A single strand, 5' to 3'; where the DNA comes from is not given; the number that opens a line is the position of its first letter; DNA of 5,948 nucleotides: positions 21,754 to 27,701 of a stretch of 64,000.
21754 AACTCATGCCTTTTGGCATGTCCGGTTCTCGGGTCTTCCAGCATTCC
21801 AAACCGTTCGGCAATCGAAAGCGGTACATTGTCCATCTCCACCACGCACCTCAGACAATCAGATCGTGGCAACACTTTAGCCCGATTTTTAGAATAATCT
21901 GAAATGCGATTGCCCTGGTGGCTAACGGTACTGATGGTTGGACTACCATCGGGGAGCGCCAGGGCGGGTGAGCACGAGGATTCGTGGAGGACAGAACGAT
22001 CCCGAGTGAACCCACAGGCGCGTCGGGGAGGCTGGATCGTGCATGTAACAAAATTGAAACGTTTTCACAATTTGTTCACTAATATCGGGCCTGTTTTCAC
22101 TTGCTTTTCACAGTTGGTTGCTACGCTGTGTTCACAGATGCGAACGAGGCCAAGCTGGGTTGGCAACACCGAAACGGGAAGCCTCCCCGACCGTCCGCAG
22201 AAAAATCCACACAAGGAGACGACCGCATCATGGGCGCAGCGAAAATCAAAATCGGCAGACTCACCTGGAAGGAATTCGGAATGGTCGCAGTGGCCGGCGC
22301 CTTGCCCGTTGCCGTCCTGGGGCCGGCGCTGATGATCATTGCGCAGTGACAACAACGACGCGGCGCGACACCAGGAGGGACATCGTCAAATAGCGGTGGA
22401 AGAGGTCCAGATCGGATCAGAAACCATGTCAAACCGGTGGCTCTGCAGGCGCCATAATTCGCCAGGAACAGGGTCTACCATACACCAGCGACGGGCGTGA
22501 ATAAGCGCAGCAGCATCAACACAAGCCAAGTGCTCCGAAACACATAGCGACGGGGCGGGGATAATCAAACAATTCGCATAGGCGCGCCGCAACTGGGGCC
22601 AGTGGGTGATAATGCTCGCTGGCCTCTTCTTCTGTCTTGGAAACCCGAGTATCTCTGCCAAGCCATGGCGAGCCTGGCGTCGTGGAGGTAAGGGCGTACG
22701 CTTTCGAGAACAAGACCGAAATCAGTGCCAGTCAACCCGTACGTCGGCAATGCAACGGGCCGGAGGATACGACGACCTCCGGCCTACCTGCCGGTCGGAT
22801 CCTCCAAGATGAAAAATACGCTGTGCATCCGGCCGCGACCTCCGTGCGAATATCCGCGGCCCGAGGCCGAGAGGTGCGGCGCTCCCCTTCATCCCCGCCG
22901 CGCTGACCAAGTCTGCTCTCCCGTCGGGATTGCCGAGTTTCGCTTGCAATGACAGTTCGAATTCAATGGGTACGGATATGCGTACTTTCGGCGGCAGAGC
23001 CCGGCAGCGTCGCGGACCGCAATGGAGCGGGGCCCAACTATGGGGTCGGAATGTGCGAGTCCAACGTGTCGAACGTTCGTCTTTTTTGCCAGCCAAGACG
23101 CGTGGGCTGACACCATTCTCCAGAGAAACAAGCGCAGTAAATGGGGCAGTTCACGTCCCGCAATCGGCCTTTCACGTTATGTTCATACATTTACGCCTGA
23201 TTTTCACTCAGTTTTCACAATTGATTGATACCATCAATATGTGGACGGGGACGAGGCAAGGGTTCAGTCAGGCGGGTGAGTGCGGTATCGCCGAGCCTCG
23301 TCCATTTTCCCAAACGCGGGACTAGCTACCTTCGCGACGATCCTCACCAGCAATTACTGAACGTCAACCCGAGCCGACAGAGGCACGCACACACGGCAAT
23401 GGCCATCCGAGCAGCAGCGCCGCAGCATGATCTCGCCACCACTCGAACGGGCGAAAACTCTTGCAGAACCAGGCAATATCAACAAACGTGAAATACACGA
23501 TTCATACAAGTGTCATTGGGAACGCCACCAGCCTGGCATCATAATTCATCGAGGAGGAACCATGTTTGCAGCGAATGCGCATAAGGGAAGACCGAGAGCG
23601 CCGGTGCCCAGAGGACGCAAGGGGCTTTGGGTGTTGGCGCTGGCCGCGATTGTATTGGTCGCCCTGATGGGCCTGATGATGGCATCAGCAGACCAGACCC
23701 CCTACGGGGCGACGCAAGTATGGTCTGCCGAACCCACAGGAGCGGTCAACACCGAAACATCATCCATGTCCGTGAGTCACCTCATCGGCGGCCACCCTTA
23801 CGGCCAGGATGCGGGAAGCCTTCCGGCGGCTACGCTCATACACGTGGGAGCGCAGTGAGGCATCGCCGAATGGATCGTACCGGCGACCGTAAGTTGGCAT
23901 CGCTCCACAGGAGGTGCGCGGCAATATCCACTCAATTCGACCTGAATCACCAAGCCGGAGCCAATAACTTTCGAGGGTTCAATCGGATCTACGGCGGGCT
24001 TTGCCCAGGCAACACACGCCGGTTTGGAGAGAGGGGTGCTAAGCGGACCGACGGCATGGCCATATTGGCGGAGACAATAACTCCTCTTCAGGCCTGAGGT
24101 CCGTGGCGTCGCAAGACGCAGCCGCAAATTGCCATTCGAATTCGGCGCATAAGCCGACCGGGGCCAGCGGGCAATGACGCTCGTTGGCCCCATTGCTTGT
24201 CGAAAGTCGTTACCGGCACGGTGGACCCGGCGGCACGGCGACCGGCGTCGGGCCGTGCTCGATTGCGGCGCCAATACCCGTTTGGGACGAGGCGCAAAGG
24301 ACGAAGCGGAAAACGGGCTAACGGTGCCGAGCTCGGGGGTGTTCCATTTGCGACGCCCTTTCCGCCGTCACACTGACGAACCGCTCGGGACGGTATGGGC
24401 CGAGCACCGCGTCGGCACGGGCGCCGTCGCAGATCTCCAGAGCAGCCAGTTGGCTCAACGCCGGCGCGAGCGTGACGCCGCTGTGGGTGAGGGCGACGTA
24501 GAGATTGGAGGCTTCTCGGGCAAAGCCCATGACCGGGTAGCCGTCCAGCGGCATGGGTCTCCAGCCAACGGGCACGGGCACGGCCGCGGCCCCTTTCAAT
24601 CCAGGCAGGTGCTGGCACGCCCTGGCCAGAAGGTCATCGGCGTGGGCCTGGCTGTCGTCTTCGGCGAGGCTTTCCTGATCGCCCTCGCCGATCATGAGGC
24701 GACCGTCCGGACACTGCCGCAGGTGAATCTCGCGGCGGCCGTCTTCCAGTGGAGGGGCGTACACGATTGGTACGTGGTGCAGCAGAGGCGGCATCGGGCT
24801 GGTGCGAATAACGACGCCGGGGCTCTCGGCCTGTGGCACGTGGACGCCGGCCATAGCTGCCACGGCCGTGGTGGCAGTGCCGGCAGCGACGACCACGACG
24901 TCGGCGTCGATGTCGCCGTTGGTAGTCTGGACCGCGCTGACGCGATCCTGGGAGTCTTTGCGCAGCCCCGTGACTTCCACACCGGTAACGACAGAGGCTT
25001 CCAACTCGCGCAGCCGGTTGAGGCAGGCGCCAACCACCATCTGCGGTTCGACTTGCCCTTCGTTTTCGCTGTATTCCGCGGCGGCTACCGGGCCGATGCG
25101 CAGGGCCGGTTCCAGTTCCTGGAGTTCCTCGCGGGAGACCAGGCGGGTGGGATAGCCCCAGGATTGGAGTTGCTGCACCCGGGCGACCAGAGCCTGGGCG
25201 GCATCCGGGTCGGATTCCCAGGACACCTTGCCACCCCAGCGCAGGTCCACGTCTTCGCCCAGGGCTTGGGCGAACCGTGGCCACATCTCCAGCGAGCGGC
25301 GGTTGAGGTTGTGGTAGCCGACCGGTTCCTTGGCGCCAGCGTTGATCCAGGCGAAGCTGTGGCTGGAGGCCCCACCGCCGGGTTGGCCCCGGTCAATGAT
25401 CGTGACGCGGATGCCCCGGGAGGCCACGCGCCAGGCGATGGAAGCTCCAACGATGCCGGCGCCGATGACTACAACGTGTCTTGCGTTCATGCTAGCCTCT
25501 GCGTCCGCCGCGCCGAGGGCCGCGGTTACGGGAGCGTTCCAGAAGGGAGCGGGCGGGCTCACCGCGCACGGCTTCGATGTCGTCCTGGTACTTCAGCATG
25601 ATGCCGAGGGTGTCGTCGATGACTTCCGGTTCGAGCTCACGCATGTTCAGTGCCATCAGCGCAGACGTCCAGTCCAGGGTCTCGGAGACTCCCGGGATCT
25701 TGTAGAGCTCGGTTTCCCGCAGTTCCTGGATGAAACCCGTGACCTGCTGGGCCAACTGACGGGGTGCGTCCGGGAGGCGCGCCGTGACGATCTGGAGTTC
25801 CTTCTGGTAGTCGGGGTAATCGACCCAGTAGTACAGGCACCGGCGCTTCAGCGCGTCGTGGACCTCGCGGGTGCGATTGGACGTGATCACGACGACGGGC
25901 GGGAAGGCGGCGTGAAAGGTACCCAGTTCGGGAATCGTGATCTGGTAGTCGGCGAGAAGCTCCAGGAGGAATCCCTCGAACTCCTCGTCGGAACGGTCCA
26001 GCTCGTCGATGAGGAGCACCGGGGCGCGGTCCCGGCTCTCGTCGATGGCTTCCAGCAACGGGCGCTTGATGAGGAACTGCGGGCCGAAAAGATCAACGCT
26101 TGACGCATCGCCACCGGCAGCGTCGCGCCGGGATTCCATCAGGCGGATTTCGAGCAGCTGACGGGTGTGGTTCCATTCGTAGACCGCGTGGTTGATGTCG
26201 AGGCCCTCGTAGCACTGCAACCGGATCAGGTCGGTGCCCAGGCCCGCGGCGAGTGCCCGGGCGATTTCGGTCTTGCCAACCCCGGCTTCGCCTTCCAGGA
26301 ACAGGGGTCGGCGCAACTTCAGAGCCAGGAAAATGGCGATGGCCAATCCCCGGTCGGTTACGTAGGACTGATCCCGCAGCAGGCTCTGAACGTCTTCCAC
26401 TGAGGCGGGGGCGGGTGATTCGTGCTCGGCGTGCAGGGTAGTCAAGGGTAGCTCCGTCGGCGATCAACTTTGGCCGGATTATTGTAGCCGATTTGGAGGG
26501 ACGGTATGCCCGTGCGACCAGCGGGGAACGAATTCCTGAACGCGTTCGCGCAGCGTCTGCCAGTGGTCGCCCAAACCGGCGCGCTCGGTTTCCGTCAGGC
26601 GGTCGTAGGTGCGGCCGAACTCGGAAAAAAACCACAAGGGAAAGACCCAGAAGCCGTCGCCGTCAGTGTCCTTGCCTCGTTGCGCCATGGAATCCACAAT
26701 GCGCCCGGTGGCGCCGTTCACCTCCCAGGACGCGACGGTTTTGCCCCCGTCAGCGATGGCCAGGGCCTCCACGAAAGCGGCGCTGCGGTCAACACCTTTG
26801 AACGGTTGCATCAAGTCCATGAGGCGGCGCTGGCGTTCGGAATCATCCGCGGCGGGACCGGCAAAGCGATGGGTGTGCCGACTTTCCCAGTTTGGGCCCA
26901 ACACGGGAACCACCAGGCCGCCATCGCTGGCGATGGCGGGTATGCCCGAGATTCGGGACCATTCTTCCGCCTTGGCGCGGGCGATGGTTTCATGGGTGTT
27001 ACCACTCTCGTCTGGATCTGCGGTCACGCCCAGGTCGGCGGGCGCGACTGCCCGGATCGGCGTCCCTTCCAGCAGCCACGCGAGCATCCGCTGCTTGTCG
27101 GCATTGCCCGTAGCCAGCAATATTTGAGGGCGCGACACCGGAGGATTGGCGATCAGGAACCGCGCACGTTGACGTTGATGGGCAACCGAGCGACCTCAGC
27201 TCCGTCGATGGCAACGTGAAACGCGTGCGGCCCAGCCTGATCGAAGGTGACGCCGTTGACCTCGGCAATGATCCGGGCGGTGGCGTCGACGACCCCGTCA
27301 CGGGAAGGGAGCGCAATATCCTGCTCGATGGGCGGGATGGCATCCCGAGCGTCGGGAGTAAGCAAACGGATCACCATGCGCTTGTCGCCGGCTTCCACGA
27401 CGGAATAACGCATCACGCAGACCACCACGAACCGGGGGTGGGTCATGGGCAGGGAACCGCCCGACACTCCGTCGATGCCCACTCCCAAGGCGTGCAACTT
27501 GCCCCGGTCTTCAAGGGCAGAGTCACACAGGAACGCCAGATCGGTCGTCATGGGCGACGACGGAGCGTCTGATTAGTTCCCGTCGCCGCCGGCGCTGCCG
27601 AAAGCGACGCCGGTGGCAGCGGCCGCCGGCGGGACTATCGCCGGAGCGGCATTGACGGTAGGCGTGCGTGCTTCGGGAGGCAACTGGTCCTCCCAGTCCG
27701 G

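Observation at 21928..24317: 2.4-kb ORF-poor, A/T-richer island between an IS and a dense gene train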

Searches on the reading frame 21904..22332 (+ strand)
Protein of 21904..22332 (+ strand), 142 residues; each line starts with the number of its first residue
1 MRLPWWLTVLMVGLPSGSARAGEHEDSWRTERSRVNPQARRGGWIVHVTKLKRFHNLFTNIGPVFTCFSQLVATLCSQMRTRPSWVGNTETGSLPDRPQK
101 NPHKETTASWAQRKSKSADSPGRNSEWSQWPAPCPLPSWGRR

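Call 9: search_protein_families(library=pfam, proteins=[window:21904-22332:+], max_evalue=1)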
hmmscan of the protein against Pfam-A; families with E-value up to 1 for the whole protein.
window:21904-22332:+ (142 aa): 0 families

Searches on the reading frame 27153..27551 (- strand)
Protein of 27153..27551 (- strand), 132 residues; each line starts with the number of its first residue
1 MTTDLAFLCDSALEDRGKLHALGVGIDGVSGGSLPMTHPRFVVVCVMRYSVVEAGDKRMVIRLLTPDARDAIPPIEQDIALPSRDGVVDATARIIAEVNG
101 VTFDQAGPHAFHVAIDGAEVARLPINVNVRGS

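Call 7: search_protein_families(library=pfam, proteins=[window:27153-27551:-], max_evalue=0.001)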
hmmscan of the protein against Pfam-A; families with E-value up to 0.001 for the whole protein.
window:27153-27551:- (132 aa): 1 family
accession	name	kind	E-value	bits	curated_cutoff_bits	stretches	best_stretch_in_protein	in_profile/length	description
PF22091.2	DUF6941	-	7.9e-26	91.3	27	1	5-127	2-124/125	Family of unknown function (DUF6941)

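Call 21: find_encoding_contigs(protein=window:27153-27551:-, flank=10000, max_places=5)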
Protein window:27153-27551:- (132 aa): no gene with exactly this product is on record in the collection.
